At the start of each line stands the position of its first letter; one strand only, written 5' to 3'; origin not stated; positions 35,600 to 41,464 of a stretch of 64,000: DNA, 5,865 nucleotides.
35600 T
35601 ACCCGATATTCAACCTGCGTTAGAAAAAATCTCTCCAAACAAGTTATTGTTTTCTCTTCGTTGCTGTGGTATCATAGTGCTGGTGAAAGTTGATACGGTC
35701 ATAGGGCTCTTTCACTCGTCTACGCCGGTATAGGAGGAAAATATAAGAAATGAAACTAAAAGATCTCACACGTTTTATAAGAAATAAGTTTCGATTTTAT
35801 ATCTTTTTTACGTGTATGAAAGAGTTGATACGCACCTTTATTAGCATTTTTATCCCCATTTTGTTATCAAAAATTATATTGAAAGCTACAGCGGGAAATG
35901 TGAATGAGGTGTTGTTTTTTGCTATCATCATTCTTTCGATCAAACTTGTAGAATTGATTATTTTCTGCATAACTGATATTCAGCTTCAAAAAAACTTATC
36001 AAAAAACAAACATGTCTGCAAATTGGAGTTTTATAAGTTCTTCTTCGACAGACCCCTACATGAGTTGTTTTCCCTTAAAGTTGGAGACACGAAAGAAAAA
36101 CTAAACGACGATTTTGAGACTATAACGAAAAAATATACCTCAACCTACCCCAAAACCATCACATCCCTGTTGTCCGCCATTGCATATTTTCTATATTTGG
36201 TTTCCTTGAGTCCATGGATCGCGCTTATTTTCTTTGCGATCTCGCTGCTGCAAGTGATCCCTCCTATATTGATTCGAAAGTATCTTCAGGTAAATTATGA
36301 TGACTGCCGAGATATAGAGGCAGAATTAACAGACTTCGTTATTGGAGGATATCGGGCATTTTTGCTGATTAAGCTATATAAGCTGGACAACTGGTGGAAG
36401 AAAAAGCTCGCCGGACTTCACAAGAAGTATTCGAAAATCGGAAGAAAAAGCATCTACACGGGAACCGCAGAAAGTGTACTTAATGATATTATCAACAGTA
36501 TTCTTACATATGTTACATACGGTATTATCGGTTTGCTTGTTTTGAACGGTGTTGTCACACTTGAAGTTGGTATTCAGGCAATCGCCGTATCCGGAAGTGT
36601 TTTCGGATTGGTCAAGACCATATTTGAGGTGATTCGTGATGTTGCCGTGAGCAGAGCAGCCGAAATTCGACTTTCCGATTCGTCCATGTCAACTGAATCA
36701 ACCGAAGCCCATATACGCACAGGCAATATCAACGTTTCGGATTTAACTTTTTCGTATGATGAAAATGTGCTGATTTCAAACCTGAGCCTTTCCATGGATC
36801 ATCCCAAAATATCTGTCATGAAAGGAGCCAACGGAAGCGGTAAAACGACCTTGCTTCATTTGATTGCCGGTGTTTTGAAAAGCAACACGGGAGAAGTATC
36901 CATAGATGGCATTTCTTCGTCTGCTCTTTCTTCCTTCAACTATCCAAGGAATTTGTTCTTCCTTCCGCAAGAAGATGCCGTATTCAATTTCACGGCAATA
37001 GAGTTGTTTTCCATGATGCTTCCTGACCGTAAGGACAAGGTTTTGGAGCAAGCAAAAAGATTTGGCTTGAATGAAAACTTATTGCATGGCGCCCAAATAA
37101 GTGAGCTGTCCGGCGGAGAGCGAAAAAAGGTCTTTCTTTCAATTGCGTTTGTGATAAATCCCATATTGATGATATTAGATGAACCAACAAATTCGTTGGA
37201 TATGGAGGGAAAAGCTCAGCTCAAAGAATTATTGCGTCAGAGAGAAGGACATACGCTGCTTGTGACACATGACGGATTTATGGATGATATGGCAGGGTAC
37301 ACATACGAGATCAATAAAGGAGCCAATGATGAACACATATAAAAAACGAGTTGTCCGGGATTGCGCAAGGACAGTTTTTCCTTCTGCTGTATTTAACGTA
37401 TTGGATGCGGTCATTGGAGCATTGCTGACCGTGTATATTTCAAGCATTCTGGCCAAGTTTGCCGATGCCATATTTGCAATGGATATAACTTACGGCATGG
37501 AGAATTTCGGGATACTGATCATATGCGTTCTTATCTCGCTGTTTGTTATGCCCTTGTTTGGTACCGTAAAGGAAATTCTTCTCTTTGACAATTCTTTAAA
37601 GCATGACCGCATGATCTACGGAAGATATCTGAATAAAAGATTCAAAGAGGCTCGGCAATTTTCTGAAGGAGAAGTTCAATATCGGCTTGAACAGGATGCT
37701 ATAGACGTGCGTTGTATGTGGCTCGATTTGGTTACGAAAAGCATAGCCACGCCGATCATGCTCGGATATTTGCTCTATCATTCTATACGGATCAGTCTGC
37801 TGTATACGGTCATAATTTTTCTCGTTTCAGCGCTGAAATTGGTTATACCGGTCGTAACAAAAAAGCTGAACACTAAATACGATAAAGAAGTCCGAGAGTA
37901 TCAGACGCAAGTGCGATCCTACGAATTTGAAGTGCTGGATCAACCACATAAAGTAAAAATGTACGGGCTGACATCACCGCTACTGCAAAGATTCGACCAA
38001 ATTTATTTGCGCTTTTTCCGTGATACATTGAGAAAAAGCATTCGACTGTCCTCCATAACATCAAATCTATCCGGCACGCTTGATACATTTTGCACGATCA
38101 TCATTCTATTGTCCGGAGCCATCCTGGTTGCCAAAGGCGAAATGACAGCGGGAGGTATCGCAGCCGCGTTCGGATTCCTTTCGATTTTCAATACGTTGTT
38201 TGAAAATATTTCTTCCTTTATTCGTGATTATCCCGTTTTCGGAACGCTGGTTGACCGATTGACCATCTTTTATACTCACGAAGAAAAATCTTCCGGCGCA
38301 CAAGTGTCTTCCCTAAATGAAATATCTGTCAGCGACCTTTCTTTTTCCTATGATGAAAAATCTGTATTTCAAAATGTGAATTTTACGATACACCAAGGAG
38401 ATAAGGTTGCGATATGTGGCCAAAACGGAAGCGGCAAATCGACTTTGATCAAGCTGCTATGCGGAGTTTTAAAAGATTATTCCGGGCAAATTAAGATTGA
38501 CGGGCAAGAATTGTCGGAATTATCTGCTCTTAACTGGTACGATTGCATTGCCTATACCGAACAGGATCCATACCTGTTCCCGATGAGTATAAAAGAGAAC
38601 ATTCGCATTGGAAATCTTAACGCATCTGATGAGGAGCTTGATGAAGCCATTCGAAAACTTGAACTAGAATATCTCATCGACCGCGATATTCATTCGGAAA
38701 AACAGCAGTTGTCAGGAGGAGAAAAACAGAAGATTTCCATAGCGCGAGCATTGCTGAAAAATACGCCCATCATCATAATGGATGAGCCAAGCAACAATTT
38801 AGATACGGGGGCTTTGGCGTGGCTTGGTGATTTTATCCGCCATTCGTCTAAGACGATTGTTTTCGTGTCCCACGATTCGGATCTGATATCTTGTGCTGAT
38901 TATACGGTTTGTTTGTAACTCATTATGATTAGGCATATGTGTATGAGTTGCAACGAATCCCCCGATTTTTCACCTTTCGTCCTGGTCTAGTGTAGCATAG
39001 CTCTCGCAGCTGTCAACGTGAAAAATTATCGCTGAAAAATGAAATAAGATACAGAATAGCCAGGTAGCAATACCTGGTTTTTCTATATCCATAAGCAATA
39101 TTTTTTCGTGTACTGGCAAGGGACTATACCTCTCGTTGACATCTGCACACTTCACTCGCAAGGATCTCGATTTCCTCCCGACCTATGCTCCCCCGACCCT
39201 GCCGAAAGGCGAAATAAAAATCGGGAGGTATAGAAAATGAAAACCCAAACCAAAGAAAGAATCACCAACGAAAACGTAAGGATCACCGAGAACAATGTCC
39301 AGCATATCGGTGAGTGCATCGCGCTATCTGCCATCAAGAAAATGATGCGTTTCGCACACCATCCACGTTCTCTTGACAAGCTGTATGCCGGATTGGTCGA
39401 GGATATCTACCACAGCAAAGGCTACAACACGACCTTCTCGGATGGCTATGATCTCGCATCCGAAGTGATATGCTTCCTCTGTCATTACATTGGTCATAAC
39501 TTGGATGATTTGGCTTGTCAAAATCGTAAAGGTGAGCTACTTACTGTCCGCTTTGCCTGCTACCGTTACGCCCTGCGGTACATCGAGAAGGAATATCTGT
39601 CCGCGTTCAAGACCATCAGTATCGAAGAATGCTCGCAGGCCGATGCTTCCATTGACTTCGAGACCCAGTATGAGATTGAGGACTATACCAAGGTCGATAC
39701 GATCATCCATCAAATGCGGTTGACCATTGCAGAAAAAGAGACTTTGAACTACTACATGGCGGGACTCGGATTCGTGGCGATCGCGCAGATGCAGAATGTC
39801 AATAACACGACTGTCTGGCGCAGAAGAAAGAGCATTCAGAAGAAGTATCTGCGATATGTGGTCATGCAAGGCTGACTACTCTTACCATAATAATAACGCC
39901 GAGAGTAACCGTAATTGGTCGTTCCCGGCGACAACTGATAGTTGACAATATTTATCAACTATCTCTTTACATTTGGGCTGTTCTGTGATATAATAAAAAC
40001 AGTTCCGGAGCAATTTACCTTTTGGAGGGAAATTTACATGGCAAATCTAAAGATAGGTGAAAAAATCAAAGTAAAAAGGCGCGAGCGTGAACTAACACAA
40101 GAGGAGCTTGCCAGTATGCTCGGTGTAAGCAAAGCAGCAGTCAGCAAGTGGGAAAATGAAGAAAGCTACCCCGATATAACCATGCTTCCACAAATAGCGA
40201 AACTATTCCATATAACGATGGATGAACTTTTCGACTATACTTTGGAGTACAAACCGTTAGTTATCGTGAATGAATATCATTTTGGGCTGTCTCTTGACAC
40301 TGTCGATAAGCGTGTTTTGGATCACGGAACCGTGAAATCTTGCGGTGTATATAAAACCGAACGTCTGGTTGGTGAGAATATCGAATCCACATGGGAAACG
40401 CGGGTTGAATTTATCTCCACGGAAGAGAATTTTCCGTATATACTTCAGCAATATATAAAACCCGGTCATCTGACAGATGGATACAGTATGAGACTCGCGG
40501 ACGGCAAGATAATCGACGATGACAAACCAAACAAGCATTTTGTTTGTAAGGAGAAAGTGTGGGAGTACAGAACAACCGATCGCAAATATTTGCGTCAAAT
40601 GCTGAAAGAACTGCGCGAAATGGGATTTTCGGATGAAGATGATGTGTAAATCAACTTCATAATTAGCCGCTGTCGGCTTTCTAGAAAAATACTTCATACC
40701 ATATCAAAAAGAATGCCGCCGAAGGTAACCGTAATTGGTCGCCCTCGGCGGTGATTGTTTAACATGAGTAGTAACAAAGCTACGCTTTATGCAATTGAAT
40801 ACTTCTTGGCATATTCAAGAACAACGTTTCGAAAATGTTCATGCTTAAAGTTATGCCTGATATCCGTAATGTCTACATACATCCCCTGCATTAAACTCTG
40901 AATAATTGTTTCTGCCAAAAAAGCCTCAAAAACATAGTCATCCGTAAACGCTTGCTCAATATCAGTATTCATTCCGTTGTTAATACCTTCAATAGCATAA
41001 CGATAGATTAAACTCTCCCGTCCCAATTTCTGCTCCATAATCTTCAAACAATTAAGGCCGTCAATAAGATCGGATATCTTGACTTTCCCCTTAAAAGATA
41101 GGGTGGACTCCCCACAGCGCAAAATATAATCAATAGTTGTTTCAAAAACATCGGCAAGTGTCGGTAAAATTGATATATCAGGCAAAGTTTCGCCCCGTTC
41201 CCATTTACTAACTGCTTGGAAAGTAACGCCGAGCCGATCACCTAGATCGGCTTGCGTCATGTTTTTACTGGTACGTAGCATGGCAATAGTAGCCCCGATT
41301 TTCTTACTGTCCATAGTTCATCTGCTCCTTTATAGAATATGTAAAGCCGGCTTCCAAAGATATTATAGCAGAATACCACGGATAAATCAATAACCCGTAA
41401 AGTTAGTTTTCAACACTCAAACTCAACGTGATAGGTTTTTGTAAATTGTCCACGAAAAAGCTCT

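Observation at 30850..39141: Three direct copies of a junction repeat partition the island into cassettes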

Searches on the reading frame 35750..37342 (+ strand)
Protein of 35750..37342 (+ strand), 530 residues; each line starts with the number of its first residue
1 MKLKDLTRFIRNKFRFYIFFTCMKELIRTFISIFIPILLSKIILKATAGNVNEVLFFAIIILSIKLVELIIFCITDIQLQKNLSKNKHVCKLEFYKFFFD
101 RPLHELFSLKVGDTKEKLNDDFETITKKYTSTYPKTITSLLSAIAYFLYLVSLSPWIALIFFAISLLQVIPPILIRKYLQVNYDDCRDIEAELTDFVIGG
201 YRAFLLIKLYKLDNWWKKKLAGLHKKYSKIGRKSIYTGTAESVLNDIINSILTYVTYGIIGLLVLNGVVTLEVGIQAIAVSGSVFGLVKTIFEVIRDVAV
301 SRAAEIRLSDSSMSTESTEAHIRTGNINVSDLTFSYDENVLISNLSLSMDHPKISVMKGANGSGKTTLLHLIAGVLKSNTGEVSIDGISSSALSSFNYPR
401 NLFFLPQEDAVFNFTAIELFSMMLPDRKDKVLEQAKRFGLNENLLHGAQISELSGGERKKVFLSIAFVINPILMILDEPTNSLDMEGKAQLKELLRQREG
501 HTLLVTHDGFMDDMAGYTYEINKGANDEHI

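Call 12: search_protein_families(library=pfam, proteins=[window:35750-37342:+])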
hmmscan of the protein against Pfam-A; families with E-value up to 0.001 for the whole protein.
window:35750-37342:+ (530 aa): 5 families
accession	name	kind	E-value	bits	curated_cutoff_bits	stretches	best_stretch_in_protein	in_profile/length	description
PF00005.33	ABC_tran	-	1.4e-22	81.2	25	1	343-481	2-137/137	ABC transporter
PF00664.28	ABC_membrane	-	2.5e-09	37.7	28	1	25-273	8-259/274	ABC transporter transmembrane region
PF13304.12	AAA_21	-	4.8e-07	30.6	27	0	425-507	210-298/304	AAA domain, putative AbiEii toxin, Type IV TA system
PF02463.25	SMC_N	-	4.4e-05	23.5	40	0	449-507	133-197/220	RecF/RecN/SMC N terminal domain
PF03193.22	RsgA_GTPase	-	0.00018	21.8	30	0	317-384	72-138/174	RsgA GTPase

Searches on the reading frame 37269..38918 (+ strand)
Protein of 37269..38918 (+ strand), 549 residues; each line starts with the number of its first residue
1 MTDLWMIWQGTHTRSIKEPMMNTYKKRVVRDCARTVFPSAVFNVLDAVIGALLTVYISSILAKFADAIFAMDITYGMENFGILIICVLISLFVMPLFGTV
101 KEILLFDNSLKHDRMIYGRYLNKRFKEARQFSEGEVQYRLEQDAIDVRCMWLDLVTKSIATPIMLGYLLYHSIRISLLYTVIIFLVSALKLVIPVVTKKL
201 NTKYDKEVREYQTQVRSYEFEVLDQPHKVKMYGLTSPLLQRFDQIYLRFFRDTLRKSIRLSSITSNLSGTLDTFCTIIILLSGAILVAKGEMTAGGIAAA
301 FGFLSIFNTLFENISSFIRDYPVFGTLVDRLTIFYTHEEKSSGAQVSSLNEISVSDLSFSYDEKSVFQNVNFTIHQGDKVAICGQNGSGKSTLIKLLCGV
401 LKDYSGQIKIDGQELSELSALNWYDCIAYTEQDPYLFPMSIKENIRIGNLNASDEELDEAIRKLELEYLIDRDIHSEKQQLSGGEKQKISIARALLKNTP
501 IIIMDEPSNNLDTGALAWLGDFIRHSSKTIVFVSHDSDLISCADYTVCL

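Call 12: search_protein_families(library=pfam, proteins=[window:37269-38918:+])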
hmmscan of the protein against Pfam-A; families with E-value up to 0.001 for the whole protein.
window:37269-38918:+ (549 aa): 6 families
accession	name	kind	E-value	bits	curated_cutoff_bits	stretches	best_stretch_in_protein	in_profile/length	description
PF00005.33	ABC_tran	-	1.6e-37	129.6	25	1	368-509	2-137/137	ABC transporter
PF00664.28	ABC_membrane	-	1.5e-08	35.1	28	1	47-309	8-272/274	ABC transporter transmembrane region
PF02463.25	SMC_N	-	6.2e-08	32.8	40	0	475-544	131-206/220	RecF/RecN/SMC N terminal domain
PF13304.12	AAA_21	-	4.3e-07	30.7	27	0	480-540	237-303/304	AAA domain, putative AbiEii toxin, Type IV TA system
PF13476.12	AAA_23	-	9.2e-06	26.9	27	1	368-413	13-55/201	AAA domain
PF13555.12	AAA_29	-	4.2e-05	23.7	27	1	366-394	11-39/61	P-loop containing region of AAA domain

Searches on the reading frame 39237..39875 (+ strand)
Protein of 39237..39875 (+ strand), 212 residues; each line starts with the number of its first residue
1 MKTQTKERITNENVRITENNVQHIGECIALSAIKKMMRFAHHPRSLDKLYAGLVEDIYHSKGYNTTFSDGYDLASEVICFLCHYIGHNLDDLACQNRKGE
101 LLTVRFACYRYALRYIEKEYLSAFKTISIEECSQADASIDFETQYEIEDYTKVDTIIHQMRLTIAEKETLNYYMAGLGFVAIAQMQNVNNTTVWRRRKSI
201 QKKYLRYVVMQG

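Call 12: search_protein_families(library=pfam, proteins=[window:39237-39875:+])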
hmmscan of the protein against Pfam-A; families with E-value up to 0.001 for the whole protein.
window:39237-39875:+ (212 aa): 0 families

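Call 56: search_protein_families(library=phrogs, proteins=[window:39237-39875:+], max_evalue=0.01)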
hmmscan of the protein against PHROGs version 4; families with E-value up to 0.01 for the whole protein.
window:39237-39875:+ (212 aa): 1 family
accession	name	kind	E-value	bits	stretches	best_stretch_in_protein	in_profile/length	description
phrog_3512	-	transcription regulation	0.00086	20.5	1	147-203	51-108/130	sigma factor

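Call 57: search_protein_families(library=ncbifam, proteins=[window:39237-39875:+], max_evalue=0.01)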
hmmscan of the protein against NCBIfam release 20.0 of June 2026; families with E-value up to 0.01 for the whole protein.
window:39237-39875:+ (212 aa): 2 families
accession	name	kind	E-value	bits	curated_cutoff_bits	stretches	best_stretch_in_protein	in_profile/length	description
NF040821.1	dipep_PepQ_Arch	equivalog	0.00022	20.3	630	1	119-208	78-165/346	Xaa-Pro dipeptidase PepQ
NF011940.0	PRK15411.1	equivalog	0.0082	16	162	0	116-203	97-179/207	transcriptional regulator RcsA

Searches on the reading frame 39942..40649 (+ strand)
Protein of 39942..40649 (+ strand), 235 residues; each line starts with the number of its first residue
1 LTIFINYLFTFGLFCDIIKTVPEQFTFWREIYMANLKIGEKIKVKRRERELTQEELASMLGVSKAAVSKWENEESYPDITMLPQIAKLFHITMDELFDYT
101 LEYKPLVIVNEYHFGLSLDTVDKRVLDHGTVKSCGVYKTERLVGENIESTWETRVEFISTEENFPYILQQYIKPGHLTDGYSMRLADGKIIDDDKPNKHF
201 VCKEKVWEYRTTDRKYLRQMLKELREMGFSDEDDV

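Call 12: search_protein_families(library=pfam, proteins=[window:39942-40649:+])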
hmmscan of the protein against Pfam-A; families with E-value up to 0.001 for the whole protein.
window:39942-40649:+ (235 aa): 5 families
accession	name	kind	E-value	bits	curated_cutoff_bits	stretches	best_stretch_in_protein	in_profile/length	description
PF01381.28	HTH_3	-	9.6e-15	54.8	23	1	42-96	1-55/55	Helix-turn-helix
PF12844.13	HTH_19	-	2.1e-10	40.8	30.2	1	39-98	1-60/64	Helix-turn-helix domain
PF13443.12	HTH_26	-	2.7e-08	34.4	22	1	41-100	1-61/63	Cro/C1-type HTH DNA-binding domain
PF13560.12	HTH_31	-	9.4e-07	29.5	27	1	39-94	3-59/64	Helix-turn-helix domain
PF04545.22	Sigma70_r4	-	0.00062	19.7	24.1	0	46-71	16-41/50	Sigma-70, region 4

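Call 56: search_protein_families(library=phrogs, proteins=[window:39942-40649:+], max_evalue=0.01)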
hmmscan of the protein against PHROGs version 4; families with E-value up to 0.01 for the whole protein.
window:39942-40649:+ (235 aa): 37 families (the best 25 are shown)
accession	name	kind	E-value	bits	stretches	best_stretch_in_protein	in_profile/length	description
phrog_8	-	transcription regulation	2.5e-15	57.8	1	33-102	72-141/346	transcriptional regulator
phrog_3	-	transcription regulation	7.5e-14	53.3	1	33-102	84-153/430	transcriptional repressor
phrog_4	-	transcription regulation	9.1e-13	48.9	1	36-117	135-205/400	transcriptional repressor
phrog_2967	-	transcription regulation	1.8e-12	48.3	1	35-98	8-71/225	transcriptional regulator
phrog_7241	-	transcription regulation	8.5e-11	43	1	33-97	57-121/122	transcriptional regulator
phrog_2439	-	transcription regulation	1.5e-10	41.5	1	38-100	8-70/367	transcriptional regulator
phrog_5823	-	transcription regulation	2.1e-10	41.3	1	36-97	5-67/404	transcriptional regulator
phrog_1373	-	transcription regulation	3.4e-09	37.9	1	36-94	62-120/166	transcriptional regulator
phrog_2328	-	transcription regulation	4.6e-09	37.1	1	34-96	12-74/128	transcriptional repressor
phrog_4836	-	transcription regulation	1.1e-08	35.8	1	37-87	75-126/194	CII-like regulator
phrog_2104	-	unknown function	1.9e-07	32.2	1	40-80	42-82/103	-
phrog_32768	-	unknown function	4.1e-06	26.8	1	37-103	9-76/446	-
phrog_7950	-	transcription regulation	4.9e-06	27.5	1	40-75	10-45/68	transcriptional repressor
phrog_5119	-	unknown function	6.3e-06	27.1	1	39-74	55-90/152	-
phrog_4739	-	unknown function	0.00016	22.3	1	34-88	64-118/167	-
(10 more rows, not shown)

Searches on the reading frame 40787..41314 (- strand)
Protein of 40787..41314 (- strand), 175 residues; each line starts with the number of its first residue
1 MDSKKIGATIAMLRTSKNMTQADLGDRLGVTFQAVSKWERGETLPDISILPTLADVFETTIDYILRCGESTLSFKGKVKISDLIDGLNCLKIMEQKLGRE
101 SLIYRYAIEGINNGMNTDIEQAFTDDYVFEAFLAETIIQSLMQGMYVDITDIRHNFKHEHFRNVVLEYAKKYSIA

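Call 13: search_protein_families(library=pfam, proteins=[window:40787-41314:-])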
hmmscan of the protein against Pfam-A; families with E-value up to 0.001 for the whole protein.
window:40787-41314:- (175 aa): 2 families
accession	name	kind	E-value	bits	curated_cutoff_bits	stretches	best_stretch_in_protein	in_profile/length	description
PF01381.28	HTH_3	-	2.6e-14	53.4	23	1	10-64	1-55/55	Helix-turn-helix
PF13560.12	HTH_31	-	1.3e-08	35.4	27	1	6-60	2-57/64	Helix-turn-helix domain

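Call 56: search_protein_families(library=phrogs, proteins=[window:40787-41314:-], max_evalue=0.01)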
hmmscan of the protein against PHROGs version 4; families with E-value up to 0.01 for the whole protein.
window:40787-41314:- (175 aa): 19 families
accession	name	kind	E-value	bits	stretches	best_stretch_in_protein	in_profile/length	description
phrog_8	-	transcription regulation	4.1e-16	60.4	1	2-65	73-136/346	transcriptional regulator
phrog_3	-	transcription regulation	1.4e-11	45.8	1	3-115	86-174/430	transcriptional repressor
phrog_2967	-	transcription regulation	1.3e-10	42.2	1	3-68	8-73/225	transcriptional regulator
phrog_4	-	transcription regulation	3.2e-10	40.6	1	3-70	130-197/400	transcriptional repressor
phrog_2439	-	transcription regulation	3e-08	33.9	1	6-65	8-67/367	transcriptional regulator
phrog_5823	-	transcription regulation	3.3e-08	34.1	1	3-62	4-64/404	transcriptional regulator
phrog_4836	-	transcription regulation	3.1e-06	27.9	1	4-65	74-135/194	CII-like regulator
phrog_1373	-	transcription regulation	4.2e-06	27.8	1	7-64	65-122/166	transcriptional regulator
phrog_2104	-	unknown function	1.3e-05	26.3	1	9-47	43-81/103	-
phrog_2328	-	transcription regulation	2e-05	25.4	1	5-58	15-68/128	transcriptional repressor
phrog_1124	-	transcription regulation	4e-05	24.3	1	9-58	12-60/177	transcriptional regulator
phrog_1994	-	DNA, RNA and nucleotide metabolism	5.3e-05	24.2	1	10-88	4-75/170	DNA binding protein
phrog_7241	-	transcription regulation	6.5e-05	24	1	10-63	66-119/122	transcriptional regulator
phrog_7950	-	transcription regulation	0.00017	22.6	1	10-41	12-43/68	transcriptional repressor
phrog_38149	-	unknown function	0.00051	21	1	2-46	5-49/190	-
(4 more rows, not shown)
